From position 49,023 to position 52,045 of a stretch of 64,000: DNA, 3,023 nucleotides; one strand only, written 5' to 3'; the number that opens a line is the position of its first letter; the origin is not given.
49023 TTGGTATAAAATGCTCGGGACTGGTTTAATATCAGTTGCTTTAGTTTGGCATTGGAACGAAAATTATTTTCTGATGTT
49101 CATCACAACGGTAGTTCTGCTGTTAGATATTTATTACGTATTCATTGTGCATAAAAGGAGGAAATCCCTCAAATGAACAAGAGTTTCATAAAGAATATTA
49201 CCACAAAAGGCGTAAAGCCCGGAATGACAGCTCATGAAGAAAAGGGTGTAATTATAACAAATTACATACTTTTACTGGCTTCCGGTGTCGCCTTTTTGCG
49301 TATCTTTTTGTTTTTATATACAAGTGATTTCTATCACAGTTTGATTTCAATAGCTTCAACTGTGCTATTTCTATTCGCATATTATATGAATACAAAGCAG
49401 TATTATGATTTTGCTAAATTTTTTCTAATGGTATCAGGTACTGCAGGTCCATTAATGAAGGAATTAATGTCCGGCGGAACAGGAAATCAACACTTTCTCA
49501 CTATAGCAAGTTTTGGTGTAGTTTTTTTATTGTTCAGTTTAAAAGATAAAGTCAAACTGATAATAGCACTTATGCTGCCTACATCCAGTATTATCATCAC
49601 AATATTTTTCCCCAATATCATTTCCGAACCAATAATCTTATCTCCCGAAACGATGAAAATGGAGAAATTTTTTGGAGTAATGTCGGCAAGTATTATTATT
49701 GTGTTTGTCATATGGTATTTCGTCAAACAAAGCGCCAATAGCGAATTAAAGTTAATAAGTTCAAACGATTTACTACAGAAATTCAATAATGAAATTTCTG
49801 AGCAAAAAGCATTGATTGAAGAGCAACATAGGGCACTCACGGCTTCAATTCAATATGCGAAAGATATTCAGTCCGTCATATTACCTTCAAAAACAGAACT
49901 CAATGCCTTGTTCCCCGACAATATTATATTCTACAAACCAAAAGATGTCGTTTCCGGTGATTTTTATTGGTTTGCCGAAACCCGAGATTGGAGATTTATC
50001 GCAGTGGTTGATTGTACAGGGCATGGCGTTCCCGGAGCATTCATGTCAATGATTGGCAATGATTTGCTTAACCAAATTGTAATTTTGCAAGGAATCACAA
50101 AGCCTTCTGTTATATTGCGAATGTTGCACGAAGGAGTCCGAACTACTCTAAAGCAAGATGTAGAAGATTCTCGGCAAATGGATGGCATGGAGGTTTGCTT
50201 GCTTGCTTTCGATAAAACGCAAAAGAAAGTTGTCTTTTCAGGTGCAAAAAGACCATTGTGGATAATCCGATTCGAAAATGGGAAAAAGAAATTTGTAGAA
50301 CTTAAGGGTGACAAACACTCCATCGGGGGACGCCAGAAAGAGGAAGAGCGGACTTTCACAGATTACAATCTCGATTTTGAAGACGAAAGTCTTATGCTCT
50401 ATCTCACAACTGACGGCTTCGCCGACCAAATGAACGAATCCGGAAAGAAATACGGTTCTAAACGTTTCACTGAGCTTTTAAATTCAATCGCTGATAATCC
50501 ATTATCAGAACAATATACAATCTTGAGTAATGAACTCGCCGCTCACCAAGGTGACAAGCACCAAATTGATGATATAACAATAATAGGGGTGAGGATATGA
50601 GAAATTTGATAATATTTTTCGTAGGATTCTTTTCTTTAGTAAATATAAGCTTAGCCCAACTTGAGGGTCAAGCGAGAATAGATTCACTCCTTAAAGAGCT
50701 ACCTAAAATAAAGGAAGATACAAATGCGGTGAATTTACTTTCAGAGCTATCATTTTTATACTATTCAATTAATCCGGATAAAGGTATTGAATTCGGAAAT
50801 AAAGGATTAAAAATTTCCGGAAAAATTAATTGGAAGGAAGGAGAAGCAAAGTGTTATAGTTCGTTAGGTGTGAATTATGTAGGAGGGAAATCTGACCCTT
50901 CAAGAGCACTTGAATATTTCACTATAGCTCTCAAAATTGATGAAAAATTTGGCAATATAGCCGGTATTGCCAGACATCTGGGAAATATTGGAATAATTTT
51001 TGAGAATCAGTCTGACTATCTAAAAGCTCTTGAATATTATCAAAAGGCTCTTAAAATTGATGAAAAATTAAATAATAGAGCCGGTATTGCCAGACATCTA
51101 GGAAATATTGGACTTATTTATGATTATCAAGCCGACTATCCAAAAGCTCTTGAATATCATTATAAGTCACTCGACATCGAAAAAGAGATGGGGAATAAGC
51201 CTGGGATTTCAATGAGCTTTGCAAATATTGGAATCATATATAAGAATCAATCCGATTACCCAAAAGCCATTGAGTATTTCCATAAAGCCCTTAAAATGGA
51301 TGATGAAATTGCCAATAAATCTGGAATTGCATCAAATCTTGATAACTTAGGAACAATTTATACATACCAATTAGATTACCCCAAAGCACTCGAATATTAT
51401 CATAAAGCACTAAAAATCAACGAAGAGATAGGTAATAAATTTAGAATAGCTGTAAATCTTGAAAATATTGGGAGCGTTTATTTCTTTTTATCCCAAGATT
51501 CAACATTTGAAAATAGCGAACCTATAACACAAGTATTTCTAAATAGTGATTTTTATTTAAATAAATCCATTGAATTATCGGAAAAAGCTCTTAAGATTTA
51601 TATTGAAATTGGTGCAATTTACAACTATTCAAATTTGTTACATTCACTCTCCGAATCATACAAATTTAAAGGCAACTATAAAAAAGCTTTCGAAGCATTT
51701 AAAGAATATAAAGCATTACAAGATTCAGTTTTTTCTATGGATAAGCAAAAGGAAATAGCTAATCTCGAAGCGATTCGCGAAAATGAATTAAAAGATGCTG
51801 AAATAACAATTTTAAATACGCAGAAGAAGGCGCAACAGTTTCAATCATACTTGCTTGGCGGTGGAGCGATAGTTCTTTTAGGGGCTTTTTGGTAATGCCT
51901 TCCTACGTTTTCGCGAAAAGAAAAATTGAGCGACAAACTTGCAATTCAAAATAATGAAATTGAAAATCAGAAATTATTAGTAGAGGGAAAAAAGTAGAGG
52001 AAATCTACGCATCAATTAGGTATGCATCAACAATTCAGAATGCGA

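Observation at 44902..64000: Translationally chained array of eight membrane-anchored PP2C/SpoIIE-type phosphatase paralogs, seven with extracytoplasmic TPR sensor modules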

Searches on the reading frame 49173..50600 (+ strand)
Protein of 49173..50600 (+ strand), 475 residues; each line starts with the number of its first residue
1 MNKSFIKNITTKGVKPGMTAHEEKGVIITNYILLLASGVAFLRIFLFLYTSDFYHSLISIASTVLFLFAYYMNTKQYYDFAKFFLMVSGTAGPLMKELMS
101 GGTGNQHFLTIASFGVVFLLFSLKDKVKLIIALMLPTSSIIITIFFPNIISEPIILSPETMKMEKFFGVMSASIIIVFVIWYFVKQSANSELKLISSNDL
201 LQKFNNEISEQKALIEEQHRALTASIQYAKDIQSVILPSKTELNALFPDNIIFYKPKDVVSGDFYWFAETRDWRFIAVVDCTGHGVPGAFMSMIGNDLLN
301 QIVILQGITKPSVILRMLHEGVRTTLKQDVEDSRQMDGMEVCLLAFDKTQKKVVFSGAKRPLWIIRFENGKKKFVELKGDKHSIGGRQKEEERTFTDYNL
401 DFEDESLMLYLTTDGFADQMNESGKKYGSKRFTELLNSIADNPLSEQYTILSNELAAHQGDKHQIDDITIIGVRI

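Call 5: search_protein_families(library=pfam, proteins=[window:49173-50600:+], max_evalue=0.01)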
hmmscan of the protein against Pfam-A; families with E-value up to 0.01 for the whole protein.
window:49173-50600:+ (475 aa): 1 family
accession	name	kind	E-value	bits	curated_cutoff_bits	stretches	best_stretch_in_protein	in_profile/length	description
PF07228.17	SpoIIE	-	2.4e-17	63.9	25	1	276-474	7-190/192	Stage II sporulation protein E (SpoIIE)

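Call 46: search_protein_families(library=ncbifam, proteins=[window:49173-50600:+], max_evalue=0.001)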
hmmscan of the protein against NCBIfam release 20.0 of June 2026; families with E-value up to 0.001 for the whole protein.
window:49173-50600:+ (475 aa): 1 family
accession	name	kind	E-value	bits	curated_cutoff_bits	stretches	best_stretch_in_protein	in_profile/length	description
NF038263.1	prot_phos_SiaA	equivalog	9.7e-58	196.2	700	1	207-475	396-657/658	biofilm regulation protein phosphatase SiaA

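Call 47: search_protein_families(library=padloc, proteins=[window:49173-50600:+], max_evalue=0.001)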
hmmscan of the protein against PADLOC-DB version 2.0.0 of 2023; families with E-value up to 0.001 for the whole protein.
window:49173-50600:+ (475 aa): 0 families

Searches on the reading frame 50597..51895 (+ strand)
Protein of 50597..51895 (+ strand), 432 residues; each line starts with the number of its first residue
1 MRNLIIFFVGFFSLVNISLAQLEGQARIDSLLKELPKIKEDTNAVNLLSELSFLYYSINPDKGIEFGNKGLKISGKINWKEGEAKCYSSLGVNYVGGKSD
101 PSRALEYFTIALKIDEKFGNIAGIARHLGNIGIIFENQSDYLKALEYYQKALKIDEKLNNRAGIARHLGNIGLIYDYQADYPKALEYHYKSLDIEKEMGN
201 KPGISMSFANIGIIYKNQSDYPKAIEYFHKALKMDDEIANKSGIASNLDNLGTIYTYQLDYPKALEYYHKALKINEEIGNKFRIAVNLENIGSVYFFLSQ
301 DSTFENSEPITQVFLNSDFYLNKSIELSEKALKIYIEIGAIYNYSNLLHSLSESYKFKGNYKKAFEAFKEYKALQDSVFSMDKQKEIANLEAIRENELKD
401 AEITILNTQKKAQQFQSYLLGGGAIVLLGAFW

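Call 5: search_protein_families(library=pfam, proteins=[window:50597-51895:+], max_evalue=0.01)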
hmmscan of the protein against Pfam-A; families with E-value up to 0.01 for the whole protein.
window:50597-51895:+ (432 aa): 20 families
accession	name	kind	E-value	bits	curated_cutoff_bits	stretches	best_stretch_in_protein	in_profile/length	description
PF13424.12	TPR_12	-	2e-46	156.5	30.1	5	124-194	2-74/77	Tetratricopeptide repeat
PF00515.34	TPR_1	-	8.5e-29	98.6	27.8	4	128-157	4-33/34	Tetratricopeptide repeat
PF07719.23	TPR_2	-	4e-23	80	27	3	248-277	4-33/34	Tetratricopeptide repeat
PF13176.12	TPR_7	-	4e-22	76.8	27.9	1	208-237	2-33/36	Tetratricopeptide repeat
PF13374.12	TPR_10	-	8.5e-19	67.4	27.5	1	248-277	5-34/42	Tetratricopeptide repeat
PF13181.12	TPR_8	-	5.3e-13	48.4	25.7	2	129-157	5-33/34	Tetratricopeptide repeat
PF14938.12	SNAP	-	2.5e-12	47.3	25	1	98-187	87-177/282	Soluble NSF attachment protein, SNAP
PF08238.18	Sel1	-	6.4e-09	36.5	30.7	0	220-236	20-36/36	Sel1 repeat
PF13432.12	TPR_16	-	4.7e-08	33.8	32.7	0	99-155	11-61/65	Tetratricopeptide repeat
PF24885.1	TPR_NPHP3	-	3.4e-07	30.4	100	0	201-278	137-216/239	Nephrocystin-3 TPR domain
PF13174.12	TPR_6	-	1.4e-06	29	26.3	0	211-233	6-28/33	Tetratricopeptide repeat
PF13428.12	TPR_14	-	5e-06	27.1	23.5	0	251-275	7-31/44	Tetratricopeptide repeat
PF20663.3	COG4_N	-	0.0012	19.3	27.3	0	218-241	75-98/107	Conserved oligomeric Golgi complex subunit 4, N-terminal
PF10602.15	RPN7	-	0.0015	18.7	29.6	0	143-234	14-105/174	26S proteasome subunit RPN7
PF04212.24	MIT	-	0.0016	19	30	0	128-153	7-32/66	MIT (microtubule interacting and transport) domain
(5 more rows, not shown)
